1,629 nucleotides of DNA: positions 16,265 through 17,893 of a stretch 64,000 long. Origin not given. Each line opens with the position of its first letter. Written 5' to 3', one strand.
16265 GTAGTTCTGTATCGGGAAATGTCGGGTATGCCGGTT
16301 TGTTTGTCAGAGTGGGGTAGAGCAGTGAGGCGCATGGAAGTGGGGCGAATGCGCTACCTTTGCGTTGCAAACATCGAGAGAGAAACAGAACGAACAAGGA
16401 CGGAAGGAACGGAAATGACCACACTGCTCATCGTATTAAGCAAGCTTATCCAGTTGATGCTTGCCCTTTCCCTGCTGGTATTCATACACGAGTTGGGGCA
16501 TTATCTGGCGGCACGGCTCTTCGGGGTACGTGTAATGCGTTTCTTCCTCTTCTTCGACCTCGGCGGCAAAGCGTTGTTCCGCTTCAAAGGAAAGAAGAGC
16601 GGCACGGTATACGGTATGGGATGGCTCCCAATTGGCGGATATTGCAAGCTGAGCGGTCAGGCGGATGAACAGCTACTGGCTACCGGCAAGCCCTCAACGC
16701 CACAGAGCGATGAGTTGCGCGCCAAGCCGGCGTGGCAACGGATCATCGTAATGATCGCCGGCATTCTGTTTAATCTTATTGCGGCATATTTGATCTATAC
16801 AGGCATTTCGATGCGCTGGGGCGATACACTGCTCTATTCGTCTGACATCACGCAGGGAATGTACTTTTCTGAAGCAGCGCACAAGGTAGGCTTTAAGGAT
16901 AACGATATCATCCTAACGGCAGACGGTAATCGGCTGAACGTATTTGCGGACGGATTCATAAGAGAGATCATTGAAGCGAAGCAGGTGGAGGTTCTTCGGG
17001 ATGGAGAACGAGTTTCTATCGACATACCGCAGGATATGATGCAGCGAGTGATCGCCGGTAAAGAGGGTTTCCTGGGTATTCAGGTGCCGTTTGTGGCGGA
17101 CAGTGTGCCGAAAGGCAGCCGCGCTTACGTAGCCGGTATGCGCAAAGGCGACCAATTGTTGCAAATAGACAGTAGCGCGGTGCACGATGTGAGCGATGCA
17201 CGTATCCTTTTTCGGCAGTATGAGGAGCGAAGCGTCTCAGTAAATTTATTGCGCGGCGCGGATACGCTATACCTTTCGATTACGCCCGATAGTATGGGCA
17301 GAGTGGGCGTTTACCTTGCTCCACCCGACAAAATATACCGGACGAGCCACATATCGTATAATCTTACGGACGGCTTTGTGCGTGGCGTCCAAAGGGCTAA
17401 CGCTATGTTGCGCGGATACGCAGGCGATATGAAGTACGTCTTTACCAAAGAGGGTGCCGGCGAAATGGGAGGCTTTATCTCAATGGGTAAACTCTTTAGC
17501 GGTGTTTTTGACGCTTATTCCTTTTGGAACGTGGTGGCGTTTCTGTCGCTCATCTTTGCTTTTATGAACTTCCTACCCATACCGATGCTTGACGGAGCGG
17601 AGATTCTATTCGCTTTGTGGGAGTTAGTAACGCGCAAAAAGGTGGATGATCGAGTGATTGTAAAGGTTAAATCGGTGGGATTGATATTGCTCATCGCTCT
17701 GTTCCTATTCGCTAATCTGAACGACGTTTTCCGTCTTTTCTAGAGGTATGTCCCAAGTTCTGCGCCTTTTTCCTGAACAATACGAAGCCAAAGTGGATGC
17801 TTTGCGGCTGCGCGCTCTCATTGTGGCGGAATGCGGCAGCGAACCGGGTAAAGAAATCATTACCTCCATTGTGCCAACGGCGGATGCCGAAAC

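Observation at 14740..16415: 1.7-kb non-coding, strand-asymmetric G-rich region upstream of rseP built entirely from tandem-repeat families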

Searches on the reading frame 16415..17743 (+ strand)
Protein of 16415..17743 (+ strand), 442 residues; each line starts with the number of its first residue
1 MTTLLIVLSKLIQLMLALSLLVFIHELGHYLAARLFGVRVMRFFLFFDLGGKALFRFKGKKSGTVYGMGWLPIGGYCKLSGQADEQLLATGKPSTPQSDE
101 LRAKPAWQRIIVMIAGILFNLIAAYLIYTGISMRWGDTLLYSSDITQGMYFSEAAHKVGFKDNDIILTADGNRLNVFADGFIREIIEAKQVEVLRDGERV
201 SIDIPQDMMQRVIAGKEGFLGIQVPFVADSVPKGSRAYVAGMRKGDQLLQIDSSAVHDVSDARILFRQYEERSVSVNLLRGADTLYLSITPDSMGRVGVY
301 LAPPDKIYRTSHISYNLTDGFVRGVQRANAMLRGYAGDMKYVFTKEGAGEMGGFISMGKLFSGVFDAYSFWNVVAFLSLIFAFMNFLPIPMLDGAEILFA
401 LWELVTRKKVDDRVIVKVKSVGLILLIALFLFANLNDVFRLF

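Call 15: find_encoding_contigs(protein=window:16415-17743:+, flank=6000, max_places=10)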
Protein window:16415-17743:+ (442 aa): 1 contig read that carries it; 1 place shown.
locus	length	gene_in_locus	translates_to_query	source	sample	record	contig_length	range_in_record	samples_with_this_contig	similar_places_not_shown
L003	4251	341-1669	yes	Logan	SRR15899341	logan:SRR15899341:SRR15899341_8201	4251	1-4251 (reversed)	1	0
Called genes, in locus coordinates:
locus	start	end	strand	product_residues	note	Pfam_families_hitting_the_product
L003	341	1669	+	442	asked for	PF02163:Peptidase_M50, PF13398:Peptidase_M50B (weak), PF13180:PDZ_2 (faint), PF17820:PDZ_6 (faint)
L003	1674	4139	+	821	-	PF00488:MutS_V, PF01713:Smr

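Call 16: find_related_loci(query=window:16415-17743:+, collection=genome_contigs, flank=6000)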
Query window:16415-17743:+ (442 aa) in genome_contigs; peptide patterns used: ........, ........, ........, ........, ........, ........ (x = any residue, [..] = any of these).
391 stretches matched a pattern; 305 encode a relative of the query (tblastn E <= 1e-3); the best 80 are kept; 80 distinct loci.
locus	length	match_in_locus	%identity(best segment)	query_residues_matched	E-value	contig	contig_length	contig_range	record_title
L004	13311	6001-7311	57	4-440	5e-164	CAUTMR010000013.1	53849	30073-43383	MAG TPA_asm: uncultured Porphyromonas sp. isolate ERR10228831_bin.2_MetaWRAP_v1.3_MAG genome assembly, contig: ERZ216596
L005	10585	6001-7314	55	2-440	2e-162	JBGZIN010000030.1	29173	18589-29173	MAG: Porphyromonas sp. isolate D-86_MAG_10 D-86__58946, whole genome shotgun sequence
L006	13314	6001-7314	56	2-440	2e-162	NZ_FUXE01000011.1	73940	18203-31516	Porphyromonas circumdentaria strain ATCC 51356, whole genome shotgun sequence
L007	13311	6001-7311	57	4-440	5e-162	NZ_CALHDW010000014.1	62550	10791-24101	MAG: uncultured Porphyromonas sp. isolate ERR589728_bin.20_CONCOCT_v1.1_MAG ERZ773180.104, whole genome shotgun sequence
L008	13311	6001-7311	57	4-440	1e-161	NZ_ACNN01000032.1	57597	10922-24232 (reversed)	Porphyromonas endodontalis ATCC 35406 contig00007, whole genome shotgun sequence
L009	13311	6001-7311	55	4-440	8e-160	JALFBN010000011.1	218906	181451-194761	MAG: Porphyromonas sp. isolate SUG530 k141_218235, whole genome shotgun sequence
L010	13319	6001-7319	56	2-442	5e-149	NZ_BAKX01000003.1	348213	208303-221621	Porphyromonas gingivicanis JCM 15907, whole genome shotgun sequence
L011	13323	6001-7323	51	2-442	1e-145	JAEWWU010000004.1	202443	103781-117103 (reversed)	MAG: Bacteroidetes bacterium isolate OH_SFB_110 k127_1325125, whole genome shotgun sequence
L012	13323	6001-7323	73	1-441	0e+0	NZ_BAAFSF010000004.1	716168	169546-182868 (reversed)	Porphyromonas miyakawae strain 13CB11C sequence4, whole genome shotgun sequence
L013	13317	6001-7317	46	3-442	4e-134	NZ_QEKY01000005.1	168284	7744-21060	Porphyromonas loveana strain DSM 28520 Ga0215711_105, whole genome shotgun sequence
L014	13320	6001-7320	45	2-442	2e-132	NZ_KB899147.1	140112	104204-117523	Porphyromonas gulae DSM 15663 F452DRAFT_scaffold00001.1, whole genome shotgun sequence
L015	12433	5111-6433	48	2-442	1e-131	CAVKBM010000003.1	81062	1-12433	Bacteroidaceae bacterium isolate H07658-L1_cleanbin_000006 genome assembly, contig: Spades_H07658-L1_contig_60, whole ge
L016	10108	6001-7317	45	3-442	2e-129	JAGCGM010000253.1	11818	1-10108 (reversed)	MAG: Paludibacteraceae bacterium isolate RGIG9770 Yak_Omasum-5__c903070, whole genome shotgun sequence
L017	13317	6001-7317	47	4-442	3e-129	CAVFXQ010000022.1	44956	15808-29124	Clostridiales bacterium isolate H07667-L1_cleanbin_000003 genome assembly, contig: Spades_H07667-L1_contig_621, whole ge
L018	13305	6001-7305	45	7-442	1e-128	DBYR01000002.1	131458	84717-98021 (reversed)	MAG TPA_asm: Bacteroidales bacterium UBA1181 UBA1181_contig_2427, whole genome shotgun sequence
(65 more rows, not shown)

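Call 52: find_homologous_proteins(query=window:16415-17743:+, max_evalue=1e-100)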
Query window:16415-17743:+ (442 aa): 142 proteins with E <= 1e-100 among 8000 candidates; the best 120 are listed.
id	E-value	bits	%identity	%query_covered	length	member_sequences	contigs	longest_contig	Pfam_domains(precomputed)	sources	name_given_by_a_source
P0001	9.8e-286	966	99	100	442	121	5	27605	PF17820.8,PF13398.13,PF13180.13,PF02163.29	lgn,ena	-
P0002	6.8e-222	755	73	100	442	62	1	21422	PF17820.8,PF13180.13,PF02163.29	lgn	-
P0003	4.3e-162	558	57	95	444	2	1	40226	PF17820.8,PF00595.30,PF13398.13,PF13180.13,PF02163.29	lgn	-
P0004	1.3e-161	557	58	95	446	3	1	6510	PF17820.8,PF00595.30,PF13180.13,PF02163.29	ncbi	-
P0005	7.2e-161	554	57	95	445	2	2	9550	PF17820.8,PF00595.30,PF13180.13,PF02163.29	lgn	-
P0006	1.5e-159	550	57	99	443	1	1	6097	PF17820.8,PF00595.30,PF13180.13,PF02163.29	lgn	-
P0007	3.8e-158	545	55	99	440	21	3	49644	PF17820.8,PF00595.30,PF13180.13,PF02163.29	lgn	-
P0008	1.0e-157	544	54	100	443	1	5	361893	PF17820.8,PF00595.30,PF13398.13,PF13180.13,PF02163.29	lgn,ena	-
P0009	1.9e-157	543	55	99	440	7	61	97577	PF17820.8,PF00595.30,PF13180.13,PF02163.29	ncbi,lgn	-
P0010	4.4e-156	538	54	100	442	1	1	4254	PF17820.8,PF00595.30,PF13180.13,PF02163.29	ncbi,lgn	-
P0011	9.4e-156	537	55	99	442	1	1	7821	PF17820.8,PF00595.30,PF13180.13,PF02163.29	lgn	-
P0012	1.3e-155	537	55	95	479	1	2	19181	PF17820.8,PF13398.13,PF13180.13,PF02163.29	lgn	-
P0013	4.6e-155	535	56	96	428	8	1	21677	PF17820.8,PF00595.30,PF13180.13,PF02163.29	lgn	-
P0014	1.2e-153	530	55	96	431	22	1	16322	PF17820.8,PF00595.30,PF13180.13,PF02163.29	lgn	-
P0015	2.8e-153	529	55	100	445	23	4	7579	PF17820.8,PF00595.30,PF13180.13,PF02163.29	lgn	-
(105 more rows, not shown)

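Call 53: find_encoding_contigs(protein=P0001, flank=6000, max_places=10)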
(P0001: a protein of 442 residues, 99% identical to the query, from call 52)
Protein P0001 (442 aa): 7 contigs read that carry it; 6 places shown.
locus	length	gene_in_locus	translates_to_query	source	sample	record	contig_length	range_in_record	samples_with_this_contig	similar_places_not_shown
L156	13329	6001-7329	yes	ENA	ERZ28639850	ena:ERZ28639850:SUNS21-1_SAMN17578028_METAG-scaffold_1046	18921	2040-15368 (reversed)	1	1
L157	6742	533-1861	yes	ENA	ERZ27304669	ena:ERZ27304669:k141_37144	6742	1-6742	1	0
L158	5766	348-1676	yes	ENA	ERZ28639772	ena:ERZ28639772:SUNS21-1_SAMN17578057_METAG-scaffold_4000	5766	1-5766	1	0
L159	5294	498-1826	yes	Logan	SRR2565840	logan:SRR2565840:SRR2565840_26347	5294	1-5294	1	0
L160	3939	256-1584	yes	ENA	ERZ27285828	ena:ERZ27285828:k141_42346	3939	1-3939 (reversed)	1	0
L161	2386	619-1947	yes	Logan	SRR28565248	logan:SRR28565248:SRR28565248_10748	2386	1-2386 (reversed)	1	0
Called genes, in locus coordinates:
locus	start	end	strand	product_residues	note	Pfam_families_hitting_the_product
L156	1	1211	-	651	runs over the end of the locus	PF03739:LptF_LptG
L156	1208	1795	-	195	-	PF02075:RuvC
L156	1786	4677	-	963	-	PF00005:ABC_tran (faint), PF02463:SMC_N (faint), PF13191:AAA_16 (faint), PF13555:AAA_29 (faint), PF20703:nSTAND1 (faint), PF13304:AAA_21 (faint), PF17760:UvrA_inter, PF17755:UvrA_DNA-bind (weak), +1 more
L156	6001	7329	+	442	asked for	PF02163:Peptidase_M50, PF13398:Peptidase_M50B (weak), PF13180:PDZ_2 (faint), PF17820:PDZ_6 (faint)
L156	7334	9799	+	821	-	PF00488:MutS_V, PF01713:Smr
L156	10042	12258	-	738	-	PF01138:RNase_PH, PF03725:RNase_PH_C, PF03726:PNPase, PF01138:RNase_PH, PF00013:KH_1, PF00575:S1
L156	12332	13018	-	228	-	PF05430:Methyltransf_30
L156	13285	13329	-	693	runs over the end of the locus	?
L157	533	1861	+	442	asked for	PF02163:Peptidase_M50, PF13398:Peptidase_M50B (weak), PF13180:PDZ_2 (faint), PF17820:PDZ_6 (faint)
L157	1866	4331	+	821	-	PF00488:MutS_V, PF01713:Smr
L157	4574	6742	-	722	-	?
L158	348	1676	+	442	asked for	PF02163:Peptidase_M50, PF13398:Peptidase_M50B (weak), PF13180:PDZ_2 (faint), PF17820:PDZ_6 (faint)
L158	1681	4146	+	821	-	PF00488:MutS_V, PF20297:MSSS (faint), PF01713:Smr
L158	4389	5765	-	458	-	?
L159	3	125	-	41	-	?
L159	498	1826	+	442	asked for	PF02163:Peptidase_M50, PF13398:Peptidase_M50B (weak), PF13180:PDZ_2 (faint), PF17820:PDZ_6 (faint)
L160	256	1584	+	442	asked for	PF02163:Peptidase_M50, PF13398:Peptidase_M50B (weak), PF13180:PDZ_2 (faint), PF17820:PDZ_6 (faint)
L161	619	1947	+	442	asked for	PF02163:Peptidase_M50, PF13398:Peptidase_M50B (weak), PF13180:PDZ_2 (faint), PF17820:PDZ_6 (faint)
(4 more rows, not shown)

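Call 54: list_cluster_members(proteins=[P0001])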
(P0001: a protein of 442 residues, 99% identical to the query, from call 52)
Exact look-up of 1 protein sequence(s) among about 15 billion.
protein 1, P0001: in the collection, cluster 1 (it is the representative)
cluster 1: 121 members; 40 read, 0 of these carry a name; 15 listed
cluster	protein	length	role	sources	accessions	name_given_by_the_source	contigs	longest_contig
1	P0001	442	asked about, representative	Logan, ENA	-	-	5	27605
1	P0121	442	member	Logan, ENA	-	-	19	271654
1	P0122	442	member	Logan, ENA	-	-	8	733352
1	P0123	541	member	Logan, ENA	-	-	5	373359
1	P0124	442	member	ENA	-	-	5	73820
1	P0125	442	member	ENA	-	-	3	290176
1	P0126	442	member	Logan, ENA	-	-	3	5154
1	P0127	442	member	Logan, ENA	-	-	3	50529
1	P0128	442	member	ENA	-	-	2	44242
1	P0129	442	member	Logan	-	-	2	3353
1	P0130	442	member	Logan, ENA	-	-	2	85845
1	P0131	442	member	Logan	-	-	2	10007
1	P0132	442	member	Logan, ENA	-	-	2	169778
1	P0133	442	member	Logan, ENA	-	-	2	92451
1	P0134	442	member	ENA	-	-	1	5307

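Call 55: find_encoding_contigs(protein=P0122, flank=7000, max_places=8)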
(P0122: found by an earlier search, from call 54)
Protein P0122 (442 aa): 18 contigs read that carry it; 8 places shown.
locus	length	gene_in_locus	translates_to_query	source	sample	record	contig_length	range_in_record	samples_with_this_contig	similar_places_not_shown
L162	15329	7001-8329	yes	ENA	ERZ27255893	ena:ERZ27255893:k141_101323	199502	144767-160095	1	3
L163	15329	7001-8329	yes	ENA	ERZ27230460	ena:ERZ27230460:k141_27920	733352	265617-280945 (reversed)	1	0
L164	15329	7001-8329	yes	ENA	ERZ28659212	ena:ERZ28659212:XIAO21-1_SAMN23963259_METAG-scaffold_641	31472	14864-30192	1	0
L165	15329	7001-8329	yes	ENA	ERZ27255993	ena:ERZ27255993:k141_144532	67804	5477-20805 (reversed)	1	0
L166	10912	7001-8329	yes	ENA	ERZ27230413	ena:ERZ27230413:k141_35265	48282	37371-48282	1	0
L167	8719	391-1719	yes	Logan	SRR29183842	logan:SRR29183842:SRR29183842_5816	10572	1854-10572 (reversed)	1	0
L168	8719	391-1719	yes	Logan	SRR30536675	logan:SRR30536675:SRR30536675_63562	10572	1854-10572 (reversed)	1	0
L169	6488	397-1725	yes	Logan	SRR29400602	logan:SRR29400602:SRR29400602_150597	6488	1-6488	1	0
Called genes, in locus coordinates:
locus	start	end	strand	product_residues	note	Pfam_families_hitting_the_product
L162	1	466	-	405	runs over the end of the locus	PF00926:DHBP_synthase, PF00925:GTP_cyclohydro2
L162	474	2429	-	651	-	PF03739:LptF_LptG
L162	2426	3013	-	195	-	PF02075:RuvC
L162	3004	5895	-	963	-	PF00005:ABC_tran (faint), PF02463:SMC_N (faint), PF13191:AAA_16 (faint), PF13555:AAA_29 (faint), PF20703:nSTAND1 (faint), PF13304:AAA_21 (faint), PF17760:UvrA_inter, PF17755:UvrA_DNA-bind (weak), +1 more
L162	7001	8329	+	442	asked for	PF02163:Peptidase_M50, PF13398:Peptidase_M50B (weak), PF13180:PDZ_2 (faint), PF17820:PDZ_6 (faint)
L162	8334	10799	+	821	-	PF00488:MutS_V, PF01713:Smr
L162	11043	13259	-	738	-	PF01138:RNase_PH, PF03725:RNase_PH_C, PF03726:PNPase, PF01138:RNase_PH, PF00013:KH_1, PF00575:S1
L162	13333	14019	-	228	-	PF05430:Methyltransf_30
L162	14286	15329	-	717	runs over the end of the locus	PF00009:GTP_EFTU, PF03144:GTP_EFTU_D2, PF22042:EF-G_D2, PF14492:EFG_III, PF03764:EFG_IV, PF00679:EFG_C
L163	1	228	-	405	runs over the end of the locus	PF00926:DHBP_synthase, PF00925:GTP_cyclohydro2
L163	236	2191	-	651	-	PF03739:LptF_LptG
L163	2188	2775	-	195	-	PF02075:RuvC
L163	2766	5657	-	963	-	PF00005:ABC_tran (faint), PF02463:SMC_N (faint), PF13191:AAA_16 (faint), PF13555:AAA_29 (faint), PF20703:nSTAND1 (faint), PF13304:AAA_21 (faint), PF17760:UvrA_inter, PF17755:UvrA_DNA-bind (weak), +1 more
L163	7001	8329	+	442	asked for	PF02163:Peptidase_M50, PF13398:Peptidase_M50B (weak), PF13180:PDZ_2 (faint), PF17820:PDZ_6 (faint)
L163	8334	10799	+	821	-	PF00488:MutS_V, PF20297:MSSS (faint), PF01713:Smr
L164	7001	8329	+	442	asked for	PF02163:Peptidase_M50, PF13398:Peptidase_M50B (weak), PF13180:PDZ_2 (faint), PF17820:PDZ_6 (faint)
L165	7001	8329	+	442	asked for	PF02163:Peptidase_M50, PF13398:Peptidase_M50B (weak), PF13180:PDZ_2 (faint), PF17820:PDZ_6 (faint)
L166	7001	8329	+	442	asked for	PF02163:Peptidase_M50, PF13398:Peptidase_M50B (weak), PF13180:PDZ_2 (faint), PF17820:PDZ_6 (faint)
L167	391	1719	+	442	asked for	PF02163:Peptidase_M50, PF13398:Peptidase_M50B (weak), PF13180:PDZ_2 (faint), PF17820:PDZ_6 (faint)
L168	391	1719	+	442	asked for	PF02163:Peptidase_M50, PF13398:Peptidase_M50B (weak), PF13180:PDZ_2 (faint), PF17820:PDZ_6 (faint)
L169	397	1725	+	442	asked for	PF02163:Peptidase_M50, PF13398:Peptidase_M50B (weak), PF13180:PDZ_2 (faint), PF17820:PDZ_6 (faint)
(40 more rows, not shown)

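Call 56: find_encoding_contigs(protein=P0121, flank=7000, max_places=10)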
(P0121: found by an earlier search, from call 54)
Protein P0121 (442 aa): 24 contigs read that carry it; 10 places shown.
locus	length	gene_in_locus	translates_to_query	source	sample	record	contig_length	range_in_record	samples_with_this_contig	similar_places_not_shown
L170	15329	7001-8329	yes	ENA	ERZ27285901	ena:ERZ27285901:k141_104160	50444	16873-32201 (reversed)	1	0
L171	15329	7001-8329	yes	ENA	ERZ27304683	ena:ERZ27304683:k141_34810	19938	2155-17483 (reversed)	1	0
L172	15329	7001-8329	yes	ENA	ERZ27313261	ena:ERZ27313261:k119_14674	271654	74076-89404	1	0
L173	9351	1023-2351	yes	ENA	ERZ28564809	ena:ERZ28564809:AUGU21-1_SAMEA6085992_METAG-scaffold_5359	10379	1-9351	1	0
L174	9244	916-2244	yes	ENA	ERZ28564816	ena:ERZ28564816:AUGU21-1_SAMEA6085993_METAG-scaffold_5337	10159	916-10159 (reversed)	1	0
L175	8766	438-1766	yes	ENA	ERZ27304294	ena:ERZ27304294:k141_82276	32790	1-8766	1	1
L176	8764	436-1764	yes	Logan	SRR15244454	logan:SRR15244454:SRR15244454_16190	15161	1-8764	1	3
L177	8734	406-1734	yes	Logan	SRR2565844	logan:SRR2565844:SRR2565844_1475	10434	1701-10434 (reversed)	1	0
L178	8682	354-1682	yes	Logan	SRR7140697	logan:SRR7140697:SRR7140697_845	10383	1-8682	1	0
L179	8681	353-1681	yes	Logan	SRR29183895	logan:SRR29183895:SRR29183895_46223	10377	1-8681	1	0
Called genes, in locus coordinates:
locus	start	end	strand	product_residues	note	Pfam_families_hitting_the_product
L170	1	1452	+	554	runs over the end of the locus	PF04932:Wzy_C (weak)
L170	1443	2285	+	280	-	-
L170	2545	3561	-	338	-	PF00535:Glycos_transf_2, PF10111:Glyco_tranf_2_2, PF13641:Glyco_tranf_2_3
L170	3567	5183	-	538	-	PF00749:tRNA-synt_1c, PF19269:Anticodon_2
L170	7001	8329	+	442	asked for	PF02163:Peptidase_M50, PF13398:Peptidase_M50B (weak), PF13180:PDZ_2 (faint), PF17820:PDZ_6 (faint)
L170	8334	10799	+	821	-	PF00488:MutS_V, PF01713:Smr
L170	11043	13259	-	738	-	PF01138:RNase_PH, PF03725:RNase_PH_C, PF03726:PNPase, PF01138:RNase_PH, PF00013:KH_1, PF00575:S1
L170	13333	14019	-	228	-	PF05430:Methyltransf_30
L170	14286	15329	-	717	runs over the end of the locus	PF00009:GTP_EFTU, PF03144:GTP_EFTU_D2, PF22042:EF-G_D2, PF14492:EFG_III, PF03764:EFG_IV, PF00679:EFG_C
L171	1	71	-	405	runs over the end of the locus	PF00926:DHBP_synthase, PF00925:GTP_cyclohydro2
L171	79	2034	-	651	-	PF03739:LptF_LptG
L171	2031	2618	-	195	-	PF02075:RuvC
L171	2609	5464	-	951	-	PF00005:ABC_tran (faint), PF02463:SMC_N (faint), PF13191:AAA_16 (faint), PF13304:AAA_21 (faint), PF13555:AAA_29 (faint), PF20703:nSTAND1 (faint), PF17760:UvrA_inter, PF17755:UvrA_DNA-bind (weak), +1 more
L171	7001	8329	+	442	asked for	PF02163:Peptidase_M50, PF13398:Peptidase_M50B (weak), PF13180:PDZ_2 (faint), PF17820:PDZ_6 (faint)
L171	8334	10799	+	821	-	PF00488:MutS_V, PF20297:MSSS (faint), PF01713:Smr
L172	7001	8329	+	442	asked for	PF02163:Peptidase_M50, PF13398:Peptidase_M50B (weak), PF13180:PDZ_2 (faint), PF17820:PDZ_6 (faint)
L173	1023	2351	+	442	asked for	PF02163:Peptidase_M50, PF13398:Peptidase_M50B (weak), PF13180:PDZ_2 (faint), PF17820:PDZ_6 (faint)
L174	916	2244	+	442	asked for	PF02163:Peptidase_M50, PF13398:Peptidase_M50B (weak), PF13180:PDZ_2 (faint), PF17820:PDZ_6 (faint)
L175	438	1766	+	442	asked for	PF02163:Peptidase_M50, PF13398:Peptidase_M50B (weak), PF13180:PDZ_2 (faint), PF17820:PDZ_6 (faint)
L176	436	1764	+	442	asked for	PF02163:Peptidase_M50, PF13398:Peptidase_M50B (weak), PF13180:PDZ_2 (faint), PF17820:PDZ_6 (faint)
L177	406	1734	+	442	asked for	PF02163:Peptidase_M50, PF13398:Peptidase_M50B (weak), PF13180:PDZ_2 (faint), PF17820:PDZ_6 (faint)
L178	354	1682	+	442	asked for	PF02163:Peptidase_M50, PF13398:Peptidase_M50B (weak), PF13180:PDZ_2 (faint), PF17820:PDZ_6 (faint)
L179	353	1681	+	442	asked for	PF02163:Peptidase_M50, PF13398:Peptidase_M50B (weak), PF13180:PDZ_2 (faint), PF17820:PDZ_6 (faint)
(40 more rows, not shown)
